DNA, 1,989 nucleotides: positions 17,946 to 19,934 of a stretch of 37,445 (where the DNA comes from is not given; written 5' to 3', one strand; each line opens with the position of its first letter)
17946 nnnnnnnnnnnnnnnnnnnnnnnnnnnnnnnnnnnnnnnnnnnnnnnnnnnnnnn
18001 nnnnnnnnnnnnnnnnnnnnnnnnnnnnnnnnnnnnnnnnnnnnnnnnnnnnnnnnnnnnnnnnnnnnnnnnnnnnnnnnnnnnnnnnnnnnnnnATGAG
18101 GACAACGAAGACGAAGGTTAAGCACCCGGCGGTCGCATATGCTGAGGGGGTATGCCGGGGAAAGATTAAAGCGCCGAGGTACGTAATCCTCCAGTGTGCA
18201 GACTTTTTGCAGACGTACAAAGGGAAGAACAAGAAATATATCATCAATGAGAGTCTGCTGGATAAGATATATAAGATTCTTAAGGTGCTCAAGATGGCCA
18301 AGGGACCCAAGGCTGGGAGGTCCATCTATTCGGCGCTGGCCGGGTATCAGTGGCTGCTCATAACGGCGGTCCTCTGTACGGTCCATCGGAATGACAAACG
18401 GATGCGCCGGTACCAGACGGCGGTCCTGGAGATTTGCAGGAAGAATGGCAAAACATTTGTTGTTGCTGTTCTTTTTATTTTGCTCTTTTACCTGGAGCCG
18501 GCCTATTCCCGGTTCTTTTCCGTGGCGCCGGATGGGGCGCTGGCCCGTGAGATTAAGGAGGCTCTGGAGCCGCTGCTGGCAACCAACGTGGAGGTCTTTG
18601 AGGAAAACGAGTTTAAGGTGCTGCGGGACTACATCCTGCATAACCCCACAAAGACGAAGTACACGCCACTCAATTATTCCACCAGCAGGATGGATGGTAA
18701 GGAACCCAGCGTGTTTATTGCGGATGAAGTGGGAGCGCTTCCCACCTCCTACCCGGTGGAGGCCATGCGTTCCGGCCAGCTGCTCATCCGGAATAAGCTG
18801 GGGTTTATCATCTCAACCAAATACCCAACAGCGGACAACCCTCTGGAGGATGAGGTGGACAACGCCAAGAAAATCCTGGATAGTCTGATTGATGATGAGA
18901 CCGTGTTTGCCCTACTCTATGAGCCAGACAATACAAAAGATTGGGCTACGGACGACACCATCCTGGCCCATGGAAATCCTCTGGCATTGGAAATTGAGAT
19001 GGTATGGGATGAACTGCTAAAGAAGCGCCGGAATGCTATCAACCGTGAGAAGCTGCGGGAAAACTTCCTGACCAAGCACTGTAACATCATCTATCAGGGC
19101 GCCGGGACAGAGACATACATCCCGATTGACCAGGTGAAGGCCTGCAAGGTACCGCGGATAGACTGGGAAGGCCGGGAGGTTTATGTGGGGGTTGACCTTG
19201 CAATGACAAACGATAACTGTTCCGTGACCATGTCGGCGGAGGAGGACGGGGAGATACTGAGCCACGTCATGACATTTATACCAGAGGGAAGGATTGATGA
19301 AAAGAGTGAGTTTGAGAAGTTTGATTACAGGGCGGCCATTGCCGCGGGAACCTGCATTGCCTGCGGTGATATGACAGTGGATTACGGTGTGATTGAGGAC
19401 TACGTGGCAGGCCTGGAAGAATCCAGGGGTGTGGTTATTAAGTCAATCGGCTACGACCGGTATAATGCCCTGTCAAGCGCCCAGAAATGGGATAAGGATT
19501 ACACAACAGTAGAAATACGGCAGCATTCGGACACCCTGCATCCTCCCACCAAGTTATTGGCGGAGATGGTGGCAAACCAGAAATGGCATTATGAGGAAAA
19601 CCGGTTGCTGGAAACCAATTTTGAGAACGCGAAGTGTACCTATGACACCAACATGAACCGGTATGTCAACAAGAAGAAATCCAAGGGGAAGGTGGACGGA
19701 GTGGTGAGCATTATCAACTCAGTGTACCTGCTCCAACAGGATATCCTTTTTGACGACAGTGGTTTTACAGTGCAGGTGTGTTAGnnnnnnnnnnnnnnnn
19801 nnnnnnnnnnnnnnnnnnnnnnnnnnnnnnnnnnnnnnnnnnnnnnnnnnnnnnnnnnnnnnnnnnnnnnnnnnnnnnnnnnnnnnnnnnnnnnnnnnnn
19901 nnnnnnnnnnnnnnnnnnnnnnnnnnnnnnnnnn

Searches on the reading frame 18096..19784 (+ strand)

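Call 6: search_protein_families(library=pfam, proteins=[window:18096-19784:+], max_evalue=0.1)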
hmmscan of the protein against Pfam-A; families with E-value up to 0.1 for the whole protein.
window:18096-19784:+ (562 aa): 2 families
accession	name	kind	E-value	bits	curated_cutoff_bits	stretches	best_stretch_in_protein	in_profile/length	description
PF20441.4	TerL_nuclease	-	1.4e-39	136.5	24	1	265-544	2-280/286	Terminase large subunit, endonuclease domain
PF03354.21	TerL_ATPase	-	1.5e-10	41.5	23.7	1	98-258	14-177/178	Terminase large subunit, ATPase domain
